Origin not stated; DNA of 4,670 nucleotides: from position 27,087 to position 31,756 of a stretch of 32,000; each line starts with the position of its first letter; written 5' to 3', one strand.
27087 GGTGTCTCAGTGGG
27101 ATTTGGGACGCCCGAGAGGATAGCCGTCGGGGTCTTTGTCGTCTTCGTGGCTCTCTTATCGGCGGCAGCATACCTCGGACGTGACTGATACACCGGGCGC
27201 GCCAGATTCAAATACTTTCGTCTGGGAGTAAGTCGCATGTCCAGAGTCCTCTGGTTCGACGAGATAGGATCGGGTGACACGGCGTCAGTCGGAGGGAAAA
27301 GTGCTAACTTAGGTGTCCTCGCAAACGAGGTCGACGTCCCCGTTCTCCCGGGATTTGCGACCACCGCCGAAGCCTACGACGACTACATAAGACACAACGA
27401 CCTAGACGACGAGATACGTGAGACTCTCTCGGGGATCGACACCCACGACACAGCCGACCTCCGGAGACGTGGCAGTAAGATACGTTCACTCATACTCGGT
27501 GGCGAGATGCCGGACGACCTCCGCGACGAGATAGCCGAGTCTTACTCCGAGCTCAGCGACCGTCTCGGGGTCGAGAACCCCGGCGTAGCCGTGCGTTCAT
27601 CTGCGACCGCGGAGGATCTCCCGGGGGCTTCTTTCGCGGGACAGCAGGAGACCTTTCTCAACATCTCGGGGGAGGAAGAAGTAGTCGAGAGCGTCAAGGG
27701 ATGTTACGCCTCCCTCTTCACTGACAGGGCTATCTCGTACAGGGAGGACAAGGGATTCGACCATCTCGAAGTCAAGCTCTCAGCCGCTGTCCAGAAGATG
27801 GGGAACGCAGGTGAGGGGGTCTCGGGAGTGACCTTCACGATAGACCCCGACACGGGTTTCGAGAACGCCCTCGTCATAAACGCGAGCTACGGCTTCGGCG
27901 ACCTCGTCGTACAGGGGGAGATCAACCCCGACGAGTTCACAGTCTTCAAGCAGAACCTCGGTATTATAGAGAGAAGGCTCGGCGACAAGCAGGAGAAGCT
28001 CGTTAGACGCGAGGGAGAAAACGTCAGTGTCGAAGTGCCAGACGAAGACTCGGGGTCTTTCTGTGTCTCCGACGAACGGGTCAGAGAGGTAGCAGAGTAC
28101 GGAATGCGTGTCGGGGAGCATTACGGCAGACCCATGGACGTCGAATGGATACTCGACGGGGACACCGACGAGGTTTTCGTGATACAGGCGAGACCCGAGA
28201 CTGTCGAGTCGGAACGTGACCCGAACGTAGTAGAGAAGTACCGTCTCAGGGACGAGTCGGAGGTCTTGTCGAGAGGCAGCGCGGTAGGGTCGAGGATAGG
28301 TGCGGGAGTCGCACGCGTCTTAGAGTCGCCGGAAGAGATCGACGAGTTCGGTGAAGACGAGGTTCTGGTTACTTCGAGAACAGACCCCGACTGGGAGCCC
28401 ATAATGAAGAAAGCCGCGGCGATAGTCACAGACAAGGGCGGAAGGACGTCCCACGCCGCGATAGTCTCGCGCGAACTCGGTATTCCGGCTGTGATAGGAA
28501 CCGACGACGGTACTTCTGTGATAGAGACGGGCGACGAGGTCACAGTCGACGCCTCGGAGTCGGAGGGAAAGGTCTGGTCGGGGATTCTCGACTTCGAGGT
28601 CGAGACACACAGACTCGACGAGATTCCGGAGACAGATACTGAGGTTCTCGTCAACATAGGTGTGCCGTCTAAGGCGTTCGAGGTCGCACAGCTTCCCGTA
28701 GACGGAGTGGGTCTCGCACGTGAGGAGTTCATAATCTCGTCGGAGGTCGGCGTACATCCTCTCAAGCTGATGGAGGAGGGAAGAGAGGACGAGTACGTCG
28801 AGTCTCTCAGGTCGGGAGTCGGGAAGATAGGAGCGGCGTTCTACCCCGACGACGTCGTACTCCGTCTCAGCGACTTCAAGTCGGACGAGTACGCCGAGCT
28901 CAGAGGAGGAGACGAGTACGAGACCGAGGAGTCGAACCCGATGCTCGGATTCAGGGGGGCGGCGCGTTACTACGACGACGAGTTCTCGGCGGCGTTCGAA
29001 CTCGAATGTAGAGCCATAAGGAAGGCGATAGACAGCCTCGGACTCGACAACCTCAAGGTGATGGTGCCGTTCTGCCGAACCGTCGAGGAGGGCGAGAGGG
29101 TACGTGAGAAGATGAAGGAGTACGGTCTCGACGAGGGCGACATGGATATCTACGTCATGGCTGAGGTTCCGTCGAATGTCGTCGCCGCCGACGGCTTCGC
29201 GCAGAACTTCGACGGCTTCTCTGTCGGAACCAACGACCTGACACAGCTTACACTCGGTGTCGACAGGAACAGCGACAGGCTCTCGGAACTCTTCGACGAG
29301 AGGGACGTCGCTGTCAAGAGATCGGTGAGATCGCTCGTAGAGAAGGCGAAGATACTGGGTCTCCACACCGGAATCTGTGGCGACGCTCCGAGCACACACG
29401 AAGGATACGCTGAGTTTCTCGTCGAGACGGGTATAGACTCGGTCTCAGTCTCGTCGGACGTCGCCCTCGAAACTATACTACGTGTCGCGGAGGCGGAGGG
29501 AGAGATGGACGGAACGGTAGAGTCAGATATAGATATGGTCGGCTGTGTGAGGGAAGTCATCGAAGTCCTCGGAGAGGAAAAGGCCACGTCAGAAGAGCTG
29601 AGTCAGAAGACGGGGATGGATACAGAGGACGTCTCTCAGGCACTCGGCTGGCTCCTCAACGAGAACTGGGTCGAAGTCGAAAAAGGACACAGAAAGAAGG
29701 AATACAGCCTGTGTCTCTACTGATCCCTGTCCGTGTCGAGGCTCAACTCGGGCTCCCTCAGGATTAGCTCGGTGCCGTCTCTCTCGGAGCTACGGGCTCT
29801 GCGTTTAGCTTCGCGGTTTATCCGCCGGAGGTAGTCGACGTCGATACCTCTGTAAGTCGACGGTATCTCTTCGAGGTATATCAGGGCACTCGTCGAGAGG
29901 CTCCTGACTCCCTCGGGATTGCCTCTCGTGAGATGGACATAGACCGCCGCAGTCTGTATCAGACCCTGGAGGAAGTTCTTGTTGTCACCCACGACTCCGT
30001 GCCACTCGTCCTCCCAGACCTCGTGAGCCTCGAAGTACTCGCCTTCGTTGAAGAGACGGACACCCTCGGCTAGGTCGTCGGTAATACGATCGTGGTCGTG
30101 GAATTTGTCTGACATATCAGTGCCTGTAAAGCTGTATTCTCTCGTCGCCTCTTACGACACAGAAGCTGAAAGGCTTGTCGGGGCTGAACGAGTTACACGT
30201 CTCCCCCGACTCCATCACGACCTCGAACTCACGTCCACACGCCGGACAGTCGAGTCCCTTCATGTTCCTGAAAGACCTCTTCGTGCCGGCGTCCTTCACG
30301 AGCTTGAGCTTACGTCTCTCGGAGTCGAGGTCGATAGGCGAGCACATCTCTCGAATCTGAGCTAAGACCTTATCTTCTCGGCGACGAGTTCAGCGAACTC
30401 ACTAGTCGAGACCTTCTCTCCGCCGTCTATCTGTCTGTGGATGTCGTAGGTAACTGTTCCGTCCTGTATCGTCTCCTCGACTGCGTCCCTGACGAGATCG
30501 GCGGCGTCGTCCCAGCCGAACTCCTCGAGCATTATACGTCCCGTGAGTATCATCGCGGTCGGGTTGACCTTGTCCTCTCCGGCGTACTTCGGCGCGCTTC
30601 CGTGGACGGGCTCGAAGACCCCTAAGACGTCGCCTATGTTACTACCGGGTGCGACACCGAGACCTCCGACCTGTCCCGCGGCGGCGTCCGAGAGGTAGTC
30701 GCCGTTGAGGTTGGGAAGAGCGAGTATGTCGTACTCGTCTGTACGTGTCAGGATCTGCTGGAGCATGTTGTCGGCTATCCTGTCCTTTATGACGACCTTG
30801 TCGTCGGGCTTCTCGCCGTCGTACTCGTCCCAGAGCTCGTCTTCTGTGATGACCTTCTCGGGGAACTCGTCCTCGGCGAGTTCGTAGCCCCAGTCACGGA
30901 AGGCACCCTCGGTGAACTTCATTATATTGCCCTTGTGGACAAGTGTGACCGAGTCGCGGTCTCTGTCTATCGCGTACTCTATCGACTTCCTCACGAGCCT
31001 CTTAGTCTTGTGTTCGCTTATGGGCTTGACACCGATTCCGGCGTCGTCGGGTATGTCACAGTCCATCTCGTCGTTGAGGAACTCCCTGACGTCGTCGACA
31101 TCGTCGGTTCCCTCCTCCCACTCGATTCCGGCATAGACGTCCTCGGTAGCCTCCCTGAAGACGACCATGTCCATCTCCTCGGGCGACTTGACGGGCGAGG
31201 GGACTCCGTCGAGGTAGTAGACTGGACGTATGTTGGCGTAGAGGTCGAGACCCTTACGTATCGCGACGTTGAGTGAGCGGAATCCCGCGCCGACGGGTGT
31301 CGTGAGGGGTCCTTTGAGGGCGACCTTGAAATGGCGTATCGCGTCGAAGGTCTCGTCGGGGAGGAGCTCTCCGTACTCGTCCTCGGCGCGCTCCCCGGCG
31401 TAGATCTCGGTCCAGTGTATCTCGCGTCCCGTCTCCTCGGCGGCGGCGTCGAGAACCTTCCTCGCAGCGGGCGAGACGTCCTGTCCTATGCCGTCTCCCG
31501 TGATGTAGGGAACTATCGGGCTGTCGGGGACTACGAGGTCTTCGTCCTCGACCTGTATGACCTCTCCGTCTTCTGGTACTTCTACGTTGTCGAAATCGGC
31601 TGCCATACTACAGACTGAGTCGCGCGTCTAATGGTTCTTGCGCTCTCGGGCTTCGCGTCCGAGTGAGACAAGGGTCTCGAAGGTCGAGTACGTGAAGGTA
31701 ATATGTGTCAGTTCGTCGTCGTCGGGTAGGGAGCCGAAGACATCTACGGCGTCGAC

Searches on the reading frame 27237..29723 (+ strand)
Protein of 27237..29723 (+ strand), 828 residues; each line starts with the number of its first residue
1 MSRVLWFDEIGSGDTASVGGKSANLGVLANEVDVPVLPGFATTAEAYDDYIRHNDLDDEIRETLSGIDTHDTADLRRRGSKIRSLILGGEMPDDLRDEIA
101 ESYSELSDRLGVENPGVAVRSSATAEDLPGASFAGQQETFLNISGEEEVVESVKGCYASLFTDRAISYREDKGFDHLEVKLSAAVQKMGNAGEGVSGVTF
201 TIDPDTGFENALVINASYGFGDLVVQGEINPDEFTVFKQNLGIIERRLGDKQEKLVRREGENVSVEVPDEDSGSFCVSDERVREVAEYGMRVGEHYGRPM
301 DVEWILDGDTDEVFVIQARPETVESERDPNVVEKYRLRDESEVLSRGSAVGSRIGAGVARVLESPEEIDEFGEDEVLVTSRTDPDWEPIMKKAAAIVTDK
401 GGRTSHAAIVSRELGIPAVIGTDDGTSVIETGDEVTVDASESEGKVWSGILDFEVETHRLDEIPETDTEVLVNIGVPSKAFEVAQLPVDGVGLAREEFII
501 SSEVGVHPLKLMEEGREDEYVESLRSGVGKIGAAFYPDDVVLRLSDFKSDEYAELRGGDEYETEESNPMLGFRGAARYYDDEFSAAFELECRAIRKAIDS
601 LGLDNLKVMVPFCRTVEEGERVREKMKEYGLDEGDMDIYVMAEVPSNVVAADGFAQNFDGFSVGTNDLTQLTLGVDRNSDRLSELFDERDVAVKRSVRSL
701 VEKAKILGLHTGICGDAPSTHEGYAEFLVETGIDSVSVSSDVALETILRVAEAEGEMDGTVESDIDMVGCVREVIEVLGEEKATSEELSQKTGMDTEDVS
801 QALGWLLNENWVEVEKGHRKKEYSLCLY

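Call 13: search_protein_families(library=pfam, proteins=[window:27237-29723:+], max_evalue=0.001)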
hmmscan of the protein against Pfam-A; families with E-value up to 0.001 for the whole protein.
window:27237-29723:+ (828 aa): 4 families
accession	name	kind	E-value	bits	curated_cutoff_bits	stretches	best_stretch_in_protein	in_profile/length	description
PF01326.24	PPDK_N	-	7.6e-116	387.4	27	1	16-331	2-319/328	Pyruvate phosphate dikinase, AMP/ATP-binding domain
PF02896.24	PEP-utilizers_C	-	3.8e-59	200.7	22.8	1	466-746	18-284/293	PEP-utilising enzyme, PEP-binding domain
PF00391.29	PEP-utilizers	-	4.9e-28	97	23.1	1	373-441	3-71/72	PEP-utilising enzyme, mobile domain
PF10771.15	DUF2582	-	9e-07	29.4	24.2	1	776-819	15-59/65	Winged helix-turn-helix domain (DUF2582)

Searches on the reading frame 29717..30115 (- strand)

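Call 13: search_protein_families(library=pfam, proteins=[window:29717-30115:-], max_evalue=0.001)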
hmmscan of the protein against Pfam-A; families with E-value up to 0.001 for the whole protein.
window:29717-30115:- (132 aa): 1 family
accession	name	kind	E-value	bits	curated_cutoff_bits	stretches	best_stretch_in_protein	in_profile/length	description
PF03745.19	DUF309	-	1.1e-22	79.9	27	1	15-73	1-59/59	Domain of unknown function (DUF309)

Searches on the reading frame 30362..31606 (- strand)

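Call 13: search_protein_families(library=pfam, proteins=[window:30362-31606:-], max_evalue=0.001)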
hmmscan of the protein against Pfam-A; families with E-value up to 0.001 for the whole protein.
window:30362-31606:- (414 aa): 1 family
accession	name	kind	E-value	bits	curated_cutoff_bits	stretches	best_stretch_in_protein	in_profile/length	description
PF00180.25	Iso_dh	-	3.6e-95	319.6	27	1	32-408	2-348/348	Isocitrate/isopropylmalate dehydrogenase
